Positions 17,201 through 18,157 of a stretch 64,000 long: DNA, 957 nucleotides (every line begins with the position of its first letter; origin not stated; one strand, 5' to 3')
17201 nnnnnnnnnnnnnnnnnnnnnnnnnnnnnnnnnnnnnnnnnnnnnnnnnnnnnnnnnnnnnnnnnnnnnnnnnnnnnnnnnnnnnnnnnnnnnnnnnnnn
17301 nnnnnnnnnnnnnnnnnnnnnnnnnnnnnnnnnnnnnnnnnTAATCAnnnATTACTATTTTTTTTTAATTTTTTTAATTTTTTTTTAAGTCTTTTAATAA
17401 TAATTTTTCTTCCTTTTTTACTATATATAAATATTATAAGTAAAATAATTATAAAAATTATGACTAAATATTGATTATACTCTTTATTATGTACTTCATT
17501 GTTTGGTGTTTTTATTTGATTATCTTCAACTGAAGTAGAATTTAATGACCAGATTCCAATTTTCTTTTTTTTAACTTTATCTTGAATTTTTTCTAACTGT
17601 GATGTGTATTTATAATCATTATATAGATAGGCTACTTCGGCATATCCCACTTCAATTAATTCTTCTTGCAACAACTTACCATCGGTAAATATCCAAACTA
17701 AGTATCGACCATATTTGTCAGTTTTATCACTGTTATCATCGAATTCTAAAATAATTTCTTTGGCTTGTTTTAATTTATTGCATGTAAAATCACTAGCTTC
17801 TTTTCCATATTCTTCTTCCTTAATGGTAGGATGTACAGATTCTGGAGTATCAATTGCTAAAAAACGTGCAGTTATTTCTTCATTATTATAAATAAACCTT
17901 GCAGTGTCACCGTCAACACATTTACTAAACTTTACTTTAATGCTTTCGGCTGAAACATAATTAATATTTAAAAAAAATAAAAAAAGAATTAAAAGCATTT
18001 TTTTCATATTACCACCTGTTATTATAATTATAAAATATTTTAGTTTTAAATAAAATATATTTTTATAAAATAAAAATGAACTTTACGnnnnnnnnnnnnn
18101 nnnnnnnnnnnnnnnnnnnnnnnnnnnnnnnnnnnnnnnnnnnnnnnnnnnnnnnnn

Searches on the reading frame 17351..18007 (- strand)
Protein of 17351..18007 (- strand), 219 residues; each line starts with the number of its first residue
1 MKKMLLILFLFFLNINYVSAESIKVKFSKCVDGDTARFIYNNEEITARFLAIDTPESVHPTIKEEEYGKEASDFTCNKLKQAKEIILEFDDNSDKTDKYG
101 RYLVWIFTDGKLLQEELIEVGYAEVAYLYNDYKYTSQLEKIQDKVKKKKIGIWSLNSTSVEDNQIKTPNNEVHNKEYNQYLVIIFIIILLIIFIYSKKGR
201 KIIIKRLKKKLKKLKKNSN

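Call 3: search_protein_families(library=pfam, proteins=[window:17351-18007:-], max_evalue=1)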
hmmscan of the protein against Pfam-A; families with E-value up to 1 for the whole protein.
window:17351-18007:- (219 aa): 6 families
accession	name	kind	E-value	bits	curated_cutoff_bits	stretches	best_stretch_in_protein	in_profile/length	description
PF00565.23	SNase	-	5e-24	85.3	21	1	48-154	3-106/107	Staphylococcal nuclease homologue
PF05569.17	Peptidase_M56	-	0.0014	18.3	31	1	137-216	56-137/296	BlaR1 peptidase M56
PF12698.13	ABC2_membrane_3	-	0.014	15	31.6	1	7-194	13-177/347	ABC-2 family transporter protein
PF12975.13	DUF3859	-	0.091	13.1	24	1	58-119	60-122/123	Domain of unknown function (DUF3859)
PF06305.16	LapA_dom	-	0.11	12.9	28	1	184-217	29-62/64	Lipopolysaccharide assembly protein A domain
PF11027.13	DUF2615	-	0.22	12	23.4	0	167-210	41-84/104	Protein of unknown function (DUF2615)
